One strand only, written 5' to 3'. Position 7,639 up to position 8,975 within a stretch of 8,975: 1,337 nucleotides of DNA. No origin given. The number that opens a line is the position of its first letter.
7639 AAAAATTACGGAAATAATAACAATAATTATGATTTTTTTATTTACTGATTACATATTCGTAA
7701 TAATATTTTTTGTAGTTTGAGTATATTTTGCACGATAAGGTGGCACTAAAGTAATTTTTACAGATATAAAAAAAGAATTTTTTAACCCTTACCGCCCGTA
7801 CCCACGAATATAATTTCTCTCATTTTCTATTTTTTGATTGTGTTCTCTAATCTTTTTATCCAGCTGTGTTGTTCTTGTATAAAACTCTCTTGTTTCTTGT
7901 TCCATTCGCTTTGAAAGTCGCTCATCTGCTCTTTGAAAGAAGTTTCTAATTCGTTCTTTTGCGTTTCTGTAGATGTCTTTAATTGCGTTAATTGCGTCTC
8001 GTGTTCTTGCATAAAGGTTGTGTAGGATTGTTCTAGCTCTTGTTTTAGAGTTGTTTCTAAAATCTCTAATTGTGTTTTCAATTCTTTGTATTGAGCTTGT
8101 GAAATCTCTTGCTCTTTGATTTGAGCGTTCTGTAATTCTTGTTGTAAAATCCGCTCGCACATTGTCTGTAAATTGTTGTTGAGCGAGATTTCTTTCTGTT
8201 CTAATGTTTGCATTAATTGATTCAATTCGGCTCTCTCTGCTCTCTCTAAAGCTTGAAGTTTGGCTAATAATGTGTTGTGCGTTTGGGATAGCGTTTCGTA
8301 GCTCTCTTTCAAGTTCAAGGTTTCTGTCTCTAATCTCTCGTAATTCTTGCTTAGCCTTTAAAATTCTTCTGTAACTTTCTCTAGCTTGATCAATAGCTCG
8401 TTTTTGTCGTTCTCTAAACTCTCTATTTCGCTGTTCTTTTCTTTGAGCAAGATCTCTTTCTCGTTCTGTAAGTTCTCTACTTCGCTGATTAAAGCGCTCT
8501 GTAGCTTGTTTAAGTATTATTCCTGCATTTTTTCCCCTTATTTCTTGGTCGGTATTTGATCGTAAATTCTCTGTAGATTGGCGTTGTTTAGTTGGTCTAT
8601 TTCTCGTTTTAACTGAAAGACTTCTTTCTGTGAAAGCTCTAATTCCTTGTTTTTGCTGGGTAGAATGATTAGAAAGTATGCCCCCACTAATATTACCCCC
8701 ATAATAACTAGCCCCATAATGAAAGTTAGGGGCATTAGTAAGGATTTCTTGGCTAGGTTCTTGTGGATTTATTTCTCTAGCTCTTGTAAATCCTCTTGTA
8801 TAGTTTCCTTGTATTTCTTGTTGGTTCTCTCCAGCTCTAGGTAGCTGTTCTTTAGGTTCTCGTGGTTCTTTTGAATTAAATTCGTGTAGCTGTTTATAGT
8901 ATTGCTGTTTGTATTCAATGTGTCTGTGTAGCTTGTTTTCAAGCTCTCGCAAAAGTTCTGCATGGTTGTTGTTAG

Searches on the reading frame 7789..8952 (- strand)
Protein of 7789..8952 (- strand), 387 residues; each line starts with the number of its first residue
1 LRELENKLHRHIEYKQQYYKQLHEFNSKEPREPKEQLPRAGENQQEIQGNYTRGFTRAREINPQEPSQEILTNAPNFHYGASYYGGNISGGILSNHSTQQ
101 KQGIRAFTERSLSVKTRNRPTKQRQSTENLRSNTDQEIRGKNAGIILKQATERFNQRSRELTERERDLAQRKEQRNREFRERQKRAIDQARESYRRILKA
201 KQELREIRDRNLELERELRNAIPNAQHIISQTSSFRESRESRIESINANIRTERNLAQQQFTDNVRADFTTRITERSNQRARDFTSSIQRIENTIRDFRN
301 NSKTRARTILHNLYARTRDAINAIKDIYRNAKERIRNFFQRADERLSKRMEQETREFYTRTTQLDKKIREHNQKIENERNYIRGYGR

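Call 3: search_protein_families(library=pfam, proteins=[window:7789-8952:-], max_evalue=0.01)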
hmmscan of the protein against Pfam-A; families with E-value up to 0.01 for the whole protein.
window:7789-8952:- (387 aa): 1 family
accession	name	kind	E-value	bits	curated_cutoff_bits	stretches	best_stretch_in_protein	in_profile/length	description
PF00836.24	Stathmin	-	0.0028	18.1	24.7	1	321-379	73-131/136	Stathmin family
